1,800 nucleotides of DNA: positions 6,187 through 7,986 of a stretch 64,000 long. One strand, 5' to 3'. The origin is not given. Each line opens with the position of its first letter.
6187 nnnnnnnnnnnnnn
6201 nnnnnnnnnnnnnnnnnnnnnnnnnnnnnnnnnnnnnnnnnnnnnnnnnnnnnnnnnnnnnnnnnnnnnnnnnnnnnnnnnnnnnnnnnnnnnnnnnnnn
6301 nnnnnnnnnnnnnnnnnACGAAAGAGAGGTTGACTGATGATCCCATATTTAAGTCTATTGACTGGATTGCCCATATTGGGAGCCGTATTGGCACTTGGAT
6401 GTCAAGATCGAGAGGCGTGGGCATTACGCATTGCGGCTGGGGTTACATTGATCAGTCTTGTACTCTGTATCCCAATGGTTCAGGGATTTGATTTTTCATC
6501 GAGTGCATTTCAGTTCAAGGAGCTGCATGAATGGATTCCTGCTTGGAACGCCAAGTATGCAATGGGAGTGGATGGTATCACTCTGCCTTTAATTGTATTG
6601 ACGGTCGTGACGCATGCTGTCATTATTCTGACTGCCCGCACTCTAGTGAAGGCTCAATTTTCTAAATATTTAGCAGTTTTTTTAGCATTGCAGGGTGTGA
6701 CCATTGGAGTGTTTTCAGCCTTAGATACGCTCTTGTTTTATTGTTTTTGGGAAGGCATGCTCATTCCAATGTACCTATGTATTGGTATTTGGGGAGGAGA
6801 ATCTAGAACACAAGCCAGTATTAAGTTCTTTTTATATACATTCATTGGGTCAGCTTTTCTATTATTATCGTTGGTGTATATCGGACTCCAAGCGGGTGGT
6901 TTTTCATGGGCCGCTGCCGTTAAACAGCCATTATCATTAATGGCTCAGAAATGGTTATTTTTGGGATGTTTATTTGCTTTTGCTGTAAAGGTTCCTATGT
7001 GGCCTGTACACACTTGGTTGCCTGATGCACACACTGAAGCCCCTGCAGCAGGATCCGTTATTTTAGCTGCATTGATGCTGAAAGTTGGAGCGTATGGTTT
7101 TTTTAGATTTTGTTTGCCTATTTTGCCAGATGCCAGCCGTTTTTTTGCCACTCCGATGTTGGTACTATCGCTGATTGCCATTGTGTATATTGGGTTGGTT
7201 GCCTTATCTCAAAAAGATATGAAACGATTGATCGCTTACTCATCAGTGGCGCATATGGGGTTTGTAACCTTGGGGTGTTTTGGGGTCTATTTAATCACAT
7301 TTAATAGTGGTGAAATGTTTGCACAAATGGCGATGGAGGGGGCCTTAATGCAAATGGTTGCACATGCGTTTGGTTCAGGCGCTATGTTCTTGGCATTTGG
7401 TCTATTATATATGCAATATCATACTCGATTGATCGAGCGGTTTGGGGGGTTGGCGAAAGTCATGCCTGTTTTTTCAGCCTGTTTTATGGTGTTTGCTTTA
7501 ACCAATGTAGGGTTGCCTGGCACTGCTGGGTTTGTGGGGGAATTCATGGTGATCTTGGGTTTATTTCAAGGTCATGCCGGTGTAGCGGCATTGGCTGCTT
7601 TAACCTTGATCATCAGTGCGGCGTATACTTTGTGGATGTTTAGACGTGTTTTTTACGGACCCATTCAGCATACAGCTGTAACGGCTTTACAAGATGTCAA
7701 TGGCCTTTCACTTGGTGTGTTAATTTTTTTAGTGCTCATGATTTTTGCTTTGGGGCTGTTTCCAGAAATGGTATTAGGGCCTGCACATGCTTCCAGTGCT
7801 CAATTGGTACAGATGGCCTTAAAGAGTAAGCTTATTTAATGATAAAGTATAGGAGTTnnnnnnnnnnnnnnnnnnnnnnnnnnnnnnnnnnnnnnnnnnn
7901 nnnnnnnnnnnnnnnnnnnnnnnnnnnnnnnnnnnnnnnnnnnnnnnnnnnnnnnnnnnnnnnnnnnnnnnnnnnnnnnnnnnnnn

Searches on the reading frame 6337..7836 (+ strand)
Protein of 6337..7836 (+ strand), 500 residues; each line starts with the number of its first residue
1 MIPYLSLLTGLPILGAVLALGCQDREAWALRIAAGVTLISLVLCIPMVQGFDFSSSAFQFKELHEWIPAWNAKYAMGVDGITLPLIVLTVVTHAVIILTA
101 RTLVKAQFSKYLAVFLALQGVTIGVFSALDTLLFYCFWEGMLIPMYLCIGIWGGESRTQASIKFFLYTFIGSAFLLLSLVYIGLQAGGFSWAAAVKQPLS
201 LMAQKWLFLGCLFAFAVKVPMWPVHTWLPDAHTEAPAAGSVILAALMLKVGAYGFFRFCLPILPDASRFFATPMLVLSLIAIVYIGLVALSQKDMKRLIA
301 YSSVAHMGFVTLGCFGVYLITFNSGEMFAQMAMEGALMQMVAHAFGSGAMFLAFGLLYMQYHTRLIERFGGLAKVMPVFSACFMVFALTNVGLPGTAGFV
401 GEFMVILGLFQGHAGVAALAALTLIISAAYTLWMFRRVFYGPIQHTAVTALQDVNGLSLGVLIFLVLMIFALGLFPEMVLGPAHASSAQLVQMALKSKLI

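Call 36: search_protein_families(library=pfam, proteins=[window:6337-7836:+], max_evalue=0.00001)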
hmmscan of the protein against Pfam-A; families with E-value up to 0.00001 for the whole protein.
window:6337-7836:+ (500 aa): 1 family
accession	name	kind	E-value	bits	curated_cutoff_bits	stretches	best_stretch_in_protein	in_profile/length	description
PF00361.26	Proton_antipo_M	-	9.1e-71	238.9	21.5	1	128-423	1-289/294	NADH:quinone oxidoreductase/Mrp antiporter, TM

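Call 49: find_encoding_contigs(protein=window:6337-7836:+, flank=10000, max_places=8)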
Protein window:6337-7836:+ (500 aa): 6 contigs read that carry it; 3 places shown.
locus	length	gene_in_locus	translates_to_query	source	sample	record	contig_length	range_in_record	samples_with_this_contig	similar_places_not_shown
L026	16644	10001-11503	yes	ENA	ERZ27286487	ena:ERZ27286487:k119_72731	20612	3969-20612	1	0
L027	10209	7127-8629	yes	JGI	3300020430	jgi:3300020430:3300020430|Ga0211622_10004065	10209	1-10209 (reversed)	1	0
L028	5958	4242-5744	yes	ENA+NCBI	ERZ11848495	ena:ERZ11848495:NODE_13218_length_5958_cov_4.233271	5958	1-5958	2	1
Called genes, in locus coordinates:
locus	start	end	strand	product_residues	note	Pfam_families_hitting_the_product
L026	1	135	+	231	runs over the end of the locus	PF00329:Complex1_30kDa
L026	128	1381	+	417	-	PF00346:Complex1_49kDa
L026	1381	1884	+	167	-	PF01257:2Fe-2S_thioredx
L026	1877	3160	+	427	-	PF01512:Complex1_51K, PF10531:SLBB, PF22461:SLBB_2, PF10589:NADH_4Fe-4S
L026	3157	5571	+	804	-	PF00111:Fer2 (weak), PF13510:Fer2_4, PF10588:NADH-G_4Fe-4S_3, PF22117:Fer4_Nqo3, PF22151:Fer4_NDSU1, PF00384:Molybdopterin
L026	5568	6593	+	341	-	PF00146:NADHdh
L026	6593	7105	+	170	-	PF13534:Fer4_17 (faint), PF14697:Fer4_21 (faint), PF13237:Fer4_10 (weak), PF12797:Fer4_2 (faint), PF12838:Fer4_7, PF13183:Fer4_8, PF13187:Fer4_9, PF00037:Fer4 (weak), +3 more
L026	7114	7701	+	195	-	PF00499:Oxidored_q3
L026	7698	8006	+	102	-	PF00420:Oxidored_q2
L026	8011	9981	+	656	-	PF00662:Proton_antipo_N, PF00361:Proton_antipo_M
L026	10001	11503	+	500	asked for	PF00361:Proton_antipo_M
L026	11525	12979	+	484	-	PF00361:Proton_antipo_M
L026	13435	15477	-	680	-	-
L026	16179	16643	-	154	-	?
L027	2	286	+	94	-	?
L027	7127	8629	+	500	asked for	PF00361:Proton_antipo_M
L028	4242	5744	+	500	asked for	PF00361:Proton_antipo_M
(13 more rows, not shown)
